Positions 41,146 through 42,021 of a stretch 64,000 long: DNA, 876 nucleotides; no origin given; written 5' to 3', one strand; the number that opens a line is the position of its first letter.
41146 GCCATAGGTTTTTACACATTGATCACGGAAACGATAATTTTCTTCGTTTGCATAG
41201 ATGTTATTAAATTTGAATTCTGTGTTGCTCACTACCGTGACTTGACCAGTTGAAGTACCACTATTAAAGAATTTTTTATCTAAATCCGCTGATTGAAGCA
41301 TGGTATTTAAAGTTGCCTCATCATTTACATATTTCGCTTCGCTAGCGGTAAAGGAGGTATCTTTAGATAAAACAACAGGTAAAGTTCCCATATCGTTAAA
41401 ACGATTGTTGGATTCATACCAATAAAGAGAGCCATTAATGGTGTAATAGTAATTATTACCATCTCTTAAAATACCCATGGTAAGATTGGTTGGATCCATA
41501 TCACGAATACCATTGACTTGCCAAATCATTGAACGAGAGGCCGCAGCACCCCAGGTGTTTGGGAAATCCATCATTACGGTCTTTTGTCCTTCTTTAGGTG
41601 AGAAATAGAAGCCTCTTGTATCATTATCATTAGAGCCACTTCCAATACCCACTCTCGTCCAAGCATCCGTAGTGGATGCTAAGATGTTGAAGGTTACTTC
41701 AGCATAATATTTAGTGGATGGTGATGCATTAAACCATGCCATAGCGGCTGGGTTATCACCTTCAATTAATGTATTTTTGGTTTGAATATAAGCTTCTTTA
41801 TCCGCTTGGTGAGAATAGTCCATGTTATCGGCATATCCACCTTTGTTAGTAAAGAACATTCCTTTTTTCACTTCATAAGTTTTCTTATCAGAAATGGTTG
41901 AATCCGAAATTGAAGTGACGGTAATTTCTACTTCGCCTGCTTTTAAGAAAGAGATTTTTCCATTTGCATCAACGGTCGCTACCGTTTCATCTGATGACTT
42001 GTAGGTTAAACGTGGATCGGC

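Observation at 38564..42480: Paralogous family of PUL-associated surface lipoproteins (BIG2-like repeats plus a shared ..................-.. domain) that recurs in three loci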

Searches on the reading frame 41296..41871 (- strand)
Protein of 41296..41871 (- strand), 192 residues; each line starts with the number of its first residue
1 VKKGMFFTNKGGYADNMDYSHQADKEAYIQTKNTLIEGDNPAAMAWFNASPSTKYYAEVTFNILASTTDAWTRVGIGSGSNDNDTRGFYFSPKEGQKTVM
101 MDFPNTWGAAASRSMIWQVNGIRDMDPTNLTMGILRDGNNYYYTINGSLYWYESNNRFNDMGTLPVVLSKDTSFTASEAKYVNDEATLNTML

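Call 50: search_protein_representatives(alignment_id=A3)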
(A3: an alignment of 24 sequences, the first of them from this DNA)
Query: 24 sequences, 232 profile positions. Proteins with E-value up to 0.001 (for the whole library): 493; up to 1e-10: 284; up to 1e-30: 78. The best 150 are listed.
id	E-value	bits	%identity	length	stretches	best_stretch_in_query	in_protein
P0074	9.1e-93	326.4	-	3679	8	12-222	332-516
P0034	1.2e-84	299.8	-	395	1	1-232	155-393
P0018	3.7e-83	294.9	-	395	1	1-232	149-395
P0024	1.8e-81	289.4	-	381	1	1-232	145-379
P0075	1.6e-79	283.0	-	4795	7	27-222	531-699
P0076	2.1e-79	282.7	-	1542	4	7-222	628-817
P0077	1.2e-76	273.6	-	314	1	11-232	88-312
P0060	1.9e-76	273.0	-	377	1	1-232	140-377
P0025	9.6e-75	267.4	-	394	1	1-232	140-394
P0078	8.0e-74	264.4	-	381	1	2-232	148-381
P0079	8.4e-74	264.3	-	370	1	1-232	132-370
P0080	3.6e-72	259.0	-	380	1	1-232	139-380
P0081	1.6e-70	253.6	-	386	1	2-232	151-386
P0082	1.6e-70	253.6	-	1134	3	2-221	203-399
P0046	3.1e-70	252.6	-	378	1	2-232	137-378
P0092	3.1e-61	223.2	-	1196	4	25-221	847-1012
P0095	3.2e-60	219.9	-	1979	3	23-219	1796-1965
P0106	4.0e-52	193.4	-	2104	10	26-224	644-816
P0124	1.0e-39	152.8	-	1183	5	26-220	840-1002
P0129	3.2e-36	141.3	-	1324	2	14-224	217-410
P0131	1.2e-35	139.5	-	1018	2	10-220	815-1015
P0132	3.7e-35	137.9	-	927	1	6-221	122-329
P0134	2.6e-34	135.1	-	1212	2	17-221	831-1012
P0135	5.0e-33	130.9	-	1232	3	14-219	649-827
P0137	2.4e-32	128.6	-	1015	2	27-222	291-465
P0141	1.1e-29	119.9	-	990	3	26-227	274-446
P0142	6.3e-29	117.5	-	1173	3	15-221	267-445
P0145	3.2e-28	115.2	-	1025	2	18-222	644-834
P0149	4.5e-27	111.4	-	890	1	11-221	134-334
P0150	5.2e-27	111.2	-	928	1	3-223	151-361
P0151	6.6e-27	110.8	-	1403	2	15-216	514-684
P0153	2.0e-26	109.3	-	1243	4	14-221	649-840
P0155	3.9e-26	108.3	-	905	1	6-220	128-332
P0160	8.1e-25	104.0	-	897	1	1-221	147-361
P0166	7.1e-24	100.9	-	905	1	1-218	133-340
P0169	1.5e-23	99.9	-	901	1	9-218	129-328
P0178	3.9e-22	95.2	-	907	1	13-222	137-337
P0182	6.4e-22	94.5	-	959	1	2-221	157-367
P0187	1.6e-21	93.2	-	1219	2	13-219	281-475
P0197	6.5e-21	91.2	-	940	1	14-225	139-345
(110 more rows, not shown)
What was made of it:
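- X1 occurs in 493 protein clusters (call 50).
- Tried and rejected: The exhaustive HMMER search was needed to see the family (call 50).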

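Call 53: search_protein_families(library=pfam, alignment_id=A4, max_evalue=0.001)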
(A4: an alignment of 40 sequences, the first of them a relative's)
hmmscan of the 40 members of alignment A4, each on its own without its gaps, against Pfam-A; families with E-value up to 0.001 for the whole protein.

A. member 1, P0076 (1542 aa): 0 families

B. families by the number of members that match (of 40 scanned): 18 families
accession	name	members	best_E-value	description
PF02368.24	Big_2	16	8.4e-54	Bacterial Ig-like domain (group 2)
PF04616.20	Glyco_hydro_43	7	1.5e-53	Glycosyl hydrolases family 43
PF18998.6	Flg_new_2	6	1.3e-42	Divergent InlB B-repeat domain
PF13472.12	Lipase_GDSL_2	6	8.5e-34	GDSL-like Lipase/Acylhydrolase family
PF22359.2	Big-like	5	4e-21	Bacterial Ig-like domain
PF00657.28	Lipase_GDSL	5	1e-10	GDSL-like Lipase/Acylhydrolase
PF06452.16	CBM9_1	3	3.8e-09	Carbohydrate family 9 binding domain-like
PF21461.3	HL_N-beta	2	1.3e-08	Hyaluronate lyase, N-terminal beta-sheet domain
PF13927.12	Ig_3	2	0.00018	Immunoglobulin domain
PF07679.22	I-set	2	0.00028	Immunoglobulin I-set domain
PF13385.13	Laminin_G_3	2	0.00032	Concanavalin A-like lectin/glucanases superfamily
PF07523.18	Big_3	1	8.6e-16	Bacterial Ig-like domain (group 3)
PF09479.16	Flg_new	1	4.4e-09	Listeria-Bacteroides repeat domain (List_Bact_rpt)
PF07550.17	Shr-like_HID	1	1.6e-08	Heme-binding protein Shr-like, Hb-interacting domain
PF06970.17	RepA_N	1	6.4e-06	Replication initiator protein A (RepA) N-terminus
PF06439.18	3keto-disac_hyd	1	2e-05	3-keto-disaccharide hydrolase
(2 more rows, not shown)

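Call 55: search_solved_structures(query=A3, max_evalue=10, show_alignments=2)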
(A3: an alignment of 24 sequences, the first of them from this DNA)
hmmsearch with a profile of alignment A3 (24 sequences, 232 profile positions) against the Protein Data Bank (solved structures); distinct sequences matched with E-value up to 10: 2.
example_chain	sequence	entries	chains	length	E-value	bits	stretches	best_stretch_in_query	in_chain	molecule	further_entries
6wl5_A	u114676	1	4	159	0.23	14.1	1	22-62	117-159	EcmrR transcriptional regulator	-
6xl5_G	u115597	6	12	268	1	12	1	22-62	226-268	MerR family transcriptional regulator EcmrR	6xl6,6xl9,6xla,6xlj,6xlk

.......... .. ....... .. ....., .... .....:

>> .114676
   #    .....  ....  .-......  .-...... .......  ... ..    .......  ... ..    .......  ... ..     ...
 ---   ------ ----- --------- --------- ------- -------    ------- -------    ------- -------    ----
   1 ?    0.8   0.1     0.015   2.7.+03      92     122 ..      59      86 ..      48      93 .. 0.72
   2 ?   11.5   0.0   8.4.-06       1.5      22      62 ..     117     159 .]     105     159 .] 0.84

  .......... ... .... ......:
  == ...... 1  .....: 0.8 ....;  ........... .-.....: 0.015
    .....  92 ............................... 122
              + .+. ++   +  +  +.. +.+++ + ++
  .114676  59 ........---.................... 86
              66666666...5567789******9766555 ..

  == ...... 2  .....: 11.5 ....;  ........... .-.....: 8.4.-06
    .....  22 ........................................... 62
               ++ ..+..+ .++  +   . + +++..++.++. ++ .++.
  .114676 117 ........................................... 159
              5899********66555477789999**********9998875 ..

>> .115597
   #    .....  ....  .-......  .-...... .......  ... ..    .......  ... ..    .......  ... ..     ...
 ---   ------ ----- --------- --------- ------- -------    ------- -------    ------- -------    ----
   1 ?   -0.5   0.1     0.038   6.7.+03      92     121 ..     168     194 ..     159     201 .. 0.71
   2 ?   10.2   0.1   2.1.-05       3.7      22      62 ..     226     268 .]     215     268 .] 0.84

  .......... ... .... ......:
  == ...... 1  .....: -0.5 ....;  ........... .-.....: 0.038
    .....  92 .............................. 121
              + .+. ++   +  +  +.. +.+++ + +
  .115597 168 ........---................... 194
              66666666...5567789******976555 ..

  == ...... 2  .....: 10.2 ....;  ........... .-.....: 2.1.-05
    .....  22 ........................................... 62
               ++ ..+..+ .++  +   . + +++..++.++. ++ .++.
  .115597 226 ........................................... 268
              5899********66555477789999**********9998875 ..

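Call 56: search_protein_families(library=pfam, alignment_id=A3, max_evalue=1)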
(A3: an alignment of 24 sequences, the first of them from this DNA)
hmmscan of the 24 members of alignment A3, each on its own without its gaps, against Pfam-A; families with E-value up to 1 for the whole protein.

A. member 1, seq(192 aa): 0 families

B. families by the number of members that match (of 24 scanned): 9 families
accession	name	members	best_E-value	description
PF22875.4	Glu2-Pro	1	0.006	Glu2-Pro domain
PF25446.1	SH3_ISE2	1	0.018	ISE2, SH3 domain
PF16937.10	T3SS_HrpK1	1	0.027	Type III secretion system translocator protein, HrpF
PF04253.20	TFR_dimer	1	0.037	Transferrin receptor-like dimerisation domain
PF14902.11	DUF4494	1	0.075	Domain of unknown function (DUF4494)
PF09134.16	Invasin_D3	1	0.18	Invasin, domain 3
PF12566.14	DUF3748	1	0.18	Protein of unknown function (DUF3748)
PF02448.20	L71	1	0.26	L71 family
PF12985.13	DUF3869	1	0.7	Domain of unknown function (DUF3869)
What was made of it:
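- On PF06439 3keto-disac_hyd / DUF1080: None of 24 X1 sequences hits at E<=1 (call 56).
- Closest known: DUF1080 / 3-keto-disaccharide hydrolase family. Different: None of 24 X1 sequences hits PF06439 at E<=1 (call 56).
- Tried and rejected: The X1 profile against PDB sequences and against Pfam at E<=1 found nothing meaningful (calls 55, 56).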

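Call 66: search_protein_families(library=pfam, proteins=[P0132, P0149, P0150, P0155, P0160, P0166, P0169, P0178, P0182, P0197], max_evalue=0.01)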
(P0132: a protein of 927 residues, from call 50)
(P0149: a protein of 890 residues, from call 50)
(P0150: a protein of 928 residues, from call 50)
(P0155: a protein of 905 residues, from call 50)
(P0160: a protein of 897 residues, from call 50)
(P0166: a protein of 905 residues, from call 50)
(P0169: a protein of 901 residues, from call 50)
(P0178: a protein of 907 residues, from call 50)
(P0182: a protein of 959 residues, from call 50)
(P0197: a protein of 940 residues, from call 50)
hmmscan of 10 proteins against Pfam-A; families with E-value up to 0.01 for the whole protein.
P0132 (927 aa): 1 family
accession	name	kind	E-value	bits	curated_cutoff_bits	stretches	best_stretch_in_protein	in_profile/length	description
PF02368.24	Big_2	-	1.2e-12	48.1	22.8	2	330-400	2-71/79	Bacterial Ig-like domain (group 2)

P0149 (890 aa): 3 families
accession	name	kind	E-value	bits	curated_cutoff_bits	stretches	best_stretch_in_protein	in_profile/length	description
PF02368.24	Big_2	-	2.2e-10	40.8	22.8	2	335-404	2-70/79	Bacterial Ig-like domain (group 2)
PF22359.2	Big-like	-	2.7e-10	40.8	27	1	369-414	3-47/48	Bacterial Ig-like domain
PF07679.22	I-set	-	0.0084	16.6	23.7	0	59-119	10-68/90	Immunoglobulin I-set domain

P0150 (928 aa): 3 families
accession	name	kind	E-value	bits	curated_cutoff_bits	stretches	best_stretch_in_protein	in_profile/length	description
PF02368.24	Big_2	-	1.2e-12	48.1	22.8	2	361-436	3-77/79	Bacterial Ig-like domain (group 2)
PF20578.4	aBig_2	-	0.0006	20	27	1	86-151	24-87/89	Atrophied bacterial Ig domain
PF00047.31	ig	-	0.0085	16.8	21.8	0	78-140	2-63/81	Immunoglobulin domain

P0155 (905 aa): 3 families
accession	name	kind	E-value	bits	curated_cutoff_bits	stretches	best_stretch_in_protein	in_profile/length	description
PF02368.24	Big_2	-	4.1e-13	49.5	22.8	1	42-112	2-70/79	Bacterial Ig-like domain (group 2)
PF13927.12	Ig_3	-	0.00021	22.1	30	1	48-116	6-71/78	Immunoglobulin domain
PF00047.31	ig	-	0.0049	17.6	21.8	0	53-116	3-65/81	Immunoglobulin domain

P0160 (897 aa): 4 families
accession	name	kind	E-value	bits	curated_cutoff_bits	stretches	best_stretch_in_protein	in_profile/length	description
PF02368.24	Big_2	-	1.5e-14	54.1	22.8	2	367-437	7-78/79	Bacterial Ig-like domain (group 2)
PF00047.31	ig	-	0.002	18.8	21.8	1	76-139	2-64/81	Immunoglobulin domain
PF22359.2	Big-like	-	0.0026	18.4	27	1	393-439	3-47/48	Bacterial Ig-like domain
PF20578.4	aBig_2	-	0.0028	17.9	27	0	93-149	30-87/89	Atrophied bacterial Ig domain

P0166 (905 aa): 4 families
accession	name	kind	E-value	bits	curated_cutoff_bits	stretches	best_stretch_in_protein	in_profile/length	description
PF02368.24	Big_2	-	2.1e-11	44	22.8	2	346-417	4-78/79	Bacterial Ig-like domain (group 2)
PF22359.2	Big-like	-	4.2e-05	24.1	27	1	375-421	3-47/48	Bacterial Ig-like domain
PF20578.4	aBig_2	-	0.0011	19.2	27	1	81-135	32-85/89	Atrophied bacterial Ig domain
PF07523.18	Big_3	-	0.0099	16.6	21.2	1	352-420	4-68/68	Bacterial Ig-like domain (group 3)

P0169 (901 aa): 3 families
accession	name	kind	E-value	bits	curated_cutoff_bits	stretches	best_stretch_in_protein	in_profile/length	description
PF02368.24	Big_2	-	3.7e-16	59.3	22.8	2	45-121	2-76/79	Bacterial Ig-like domain (group 2)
PF07679.22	I-set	-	0.00025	21.5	23.7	1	56-117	10-69/90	Immunoglobulin I-set domain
PF20578.4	aBig_2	-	0.00039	20.6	27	1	66-127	25-85/89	Atrophied bacterial Ig domain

P0178 (907 aa): 2 families
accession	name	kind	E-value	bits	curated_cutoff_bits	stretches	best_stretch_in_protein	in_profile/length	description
PF02368.24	Big_2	-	7e-18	64.8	22.8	2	335-406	1-71/79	Bacterial Ig-like domain (group 2)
PF20578.4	aBig_2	-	0.0092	16.2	27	0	76-131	31-87/89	Atrophied bacterial Ig domain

P0182 (959 aa): 3 families
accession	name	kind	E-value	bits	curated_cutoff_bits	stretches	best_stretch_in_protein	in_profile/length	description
PF02368.24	Big_2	-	3e-12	46.8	22.8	2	369-434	3-66/79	Bacterial Ig-like domain (group 2)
PF22359.2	Big-like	-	4.8e-08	33.6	27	1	403-447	4-46/48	Bacterial Ig-like domain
PF20578.4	aBig_2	-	0.0035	17.6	27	0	101-157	30-84/89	Atrophied bacterial Ig domain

P0197 (940 aa): 2 families
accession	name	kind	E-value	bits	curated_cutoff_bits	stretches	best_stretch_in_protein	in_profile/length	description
PF02368.24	Big_2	-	4.8e-05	23.7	22.8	1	345-421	4-77/79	Bacterial Ig-like domain (group 2)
PF00779.24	BTK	-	0.0096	16.3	24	0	708-723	3-18/30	BTK motif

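Call 67: search_protein_families(library=pfam, proteins=[P0153, P0135, P0134, P0095, P0151, P0187], max_evalue=0.001)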
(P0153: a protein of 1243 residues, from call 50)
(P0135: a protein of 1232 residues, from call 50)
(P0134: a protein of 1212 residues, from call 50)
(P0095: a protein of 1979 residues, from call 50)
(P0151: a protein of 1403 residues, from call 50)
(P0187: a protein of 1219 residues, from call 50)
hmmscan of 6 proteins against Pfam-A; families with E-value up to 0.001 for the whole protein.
P0153 (1243 aa): 1 family
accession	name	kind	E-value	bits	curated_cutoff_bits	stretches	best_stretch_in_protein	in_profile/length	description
PF13472.12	Lipase_GDSL_2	-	3.3e-13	50.9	32.9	1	463-621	1-177/178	GDSL-like Lipase/Acylhydrolase family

P0135 (1232 aa): 2 families
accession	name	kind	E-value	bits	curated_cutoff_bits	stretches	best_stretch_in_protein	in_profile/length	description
PF13472.12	Lipase_GDSL_2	-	2.1e-14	54.8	32.9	1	465-621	2-177/178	GDSL-like Lipase/Acylhydrolase family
PF00657.28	Lipase_GDSL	-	2.7e-09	37.9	23.6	1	478-627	26-208/208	GDSL-like Lipase/Acylhydrolase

P0134 (1212 aa): 2 families
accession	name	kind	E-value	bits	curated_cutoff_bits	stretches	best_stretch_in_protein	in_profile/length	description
PF04616.20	Glyco_hydro_43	-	4.4e-36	125.1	32.2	1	59-393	8-283/288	Glycosyl hydrolases family 43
PF06452.16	CBM9_1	-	0.00034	21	23.4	0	1049-1088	106-145/185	Carbohydrate family 9 binding domain-like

P0095 (1979 aa): 4 families
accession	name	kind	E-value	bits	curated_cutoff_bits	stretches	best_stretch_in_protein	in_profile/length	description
PF04616.20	Glyco_hydro_43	-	1.5e-53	182.4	32.2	1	569-860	9-286/288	Glycosyl hydrolases family 43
PF13472.12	Lipase_GDSL_2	-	3.8e-16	60.5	32.9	1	1241-1400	18-178/178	GDSL-like Lipase/Acylhydrolase family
PF06970.17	RepA_N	-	6.4e-06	26.4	30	0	697-720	40-63/76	Replication initiator protein A (RepA) N-terminus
PF00657.28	Lipase_GDSL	-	0.00032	21.3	23.6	1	1250-1403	38-206/208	GDSL-like Lipase/Acylhydrolase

P0151 (1403 aa): 1 family
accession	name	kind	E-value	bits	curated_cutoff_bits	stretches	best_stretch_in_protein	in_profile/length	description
PF04616.20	Glyco_hydro_43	-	7.3e-27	94.9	32.2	2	1054-1237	120-285/288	Glycosyl hydrolases family 43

P0187 (1219 aa): 3 families
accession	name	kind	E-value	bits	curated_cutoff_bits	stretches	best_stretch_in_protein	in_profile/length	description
PF13472.12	Lipase_GDSL_2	-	1.3e-14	55.5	32.9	1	485-644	1-178/178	GDSL-like Lipase/Acylhydrolase family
PF00657.28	Lipase_GDSL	-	1.8e-06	28.7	23.6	1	505-648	43-207/208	GDSL-like Lipase/Acylhydrolase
PF15414.12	DUF4621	-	0.00036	20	27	0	439-489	39-89/329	Protein of unknown function (DUF4621)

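Call 68: list_cluster_members(proteins=[P0074, P0076, P0134, P0095, P0135, P0106, P0151, P0092, P0132, P0017])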
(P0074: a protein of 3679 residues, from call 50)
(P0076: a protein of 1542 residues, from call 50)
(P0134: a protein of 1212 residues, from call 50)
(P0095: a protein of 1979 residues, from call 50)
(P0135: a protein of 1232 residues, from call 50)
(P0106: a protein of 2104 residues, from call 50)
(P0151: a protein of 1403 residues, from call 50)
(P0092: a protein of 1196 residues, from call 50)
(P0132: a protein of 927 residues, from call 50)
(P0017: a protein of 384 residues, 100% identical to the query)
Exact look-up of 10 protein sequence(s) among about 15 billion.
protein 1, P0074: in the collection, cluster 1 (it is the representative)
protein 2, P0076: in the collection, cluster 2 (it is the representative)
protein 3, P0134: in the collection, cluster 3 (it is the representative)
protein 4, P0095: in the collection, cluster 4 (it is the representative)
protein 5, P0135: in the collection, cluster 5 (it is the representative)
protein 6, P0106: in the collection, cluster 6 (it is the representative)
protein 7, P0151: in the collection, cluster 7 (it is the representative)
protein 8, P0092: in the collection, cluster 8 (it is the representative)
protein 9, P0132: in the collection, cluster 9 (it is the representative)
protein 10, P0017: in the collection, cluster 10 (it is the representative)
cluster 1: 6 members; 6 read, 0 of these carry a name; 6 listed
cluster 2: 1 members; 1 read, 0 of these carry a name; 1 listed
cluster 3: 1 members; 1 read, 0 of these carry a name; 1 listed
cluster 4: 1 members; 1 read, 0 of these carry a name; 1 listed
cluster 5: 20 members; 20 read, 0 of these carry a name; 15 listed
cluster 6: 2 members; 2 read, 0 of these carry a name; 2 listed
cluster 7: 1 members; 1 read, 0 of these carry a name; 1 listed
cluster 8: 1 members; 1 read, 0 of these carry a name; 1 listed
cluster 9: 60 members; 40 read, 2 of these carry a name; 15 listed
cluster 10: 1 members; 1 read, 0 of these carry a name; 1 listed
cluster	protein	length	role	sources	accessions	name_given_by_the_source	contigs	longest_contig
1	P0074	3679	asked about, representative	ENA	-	-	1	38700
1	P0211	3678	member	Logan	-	-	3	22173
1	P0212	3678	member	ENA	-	-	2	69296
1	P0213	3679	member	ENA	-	-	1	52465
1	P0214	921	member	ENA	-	-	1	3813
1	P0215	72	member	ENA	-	-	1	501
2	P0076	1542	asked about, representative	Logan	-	-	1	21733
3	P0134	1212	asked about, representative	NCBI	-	-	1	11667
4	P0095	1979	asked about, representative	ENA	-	-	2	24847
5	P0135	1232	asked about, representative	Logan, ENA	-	-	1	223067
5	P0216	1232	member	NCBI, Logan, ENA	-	-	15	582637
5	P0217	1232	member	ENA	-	-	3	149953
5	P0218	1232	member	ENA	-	-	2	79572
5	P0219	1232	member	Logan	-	-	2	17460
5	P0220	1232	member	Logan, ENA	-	-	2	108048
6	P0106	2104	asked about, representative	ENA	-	-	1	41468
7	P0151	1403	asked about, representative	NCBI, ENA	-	-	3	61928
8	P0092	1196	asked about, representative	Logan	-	-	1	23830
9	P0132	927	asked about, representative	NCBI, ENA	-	-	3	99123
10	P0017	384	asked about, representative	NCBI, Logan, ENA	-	-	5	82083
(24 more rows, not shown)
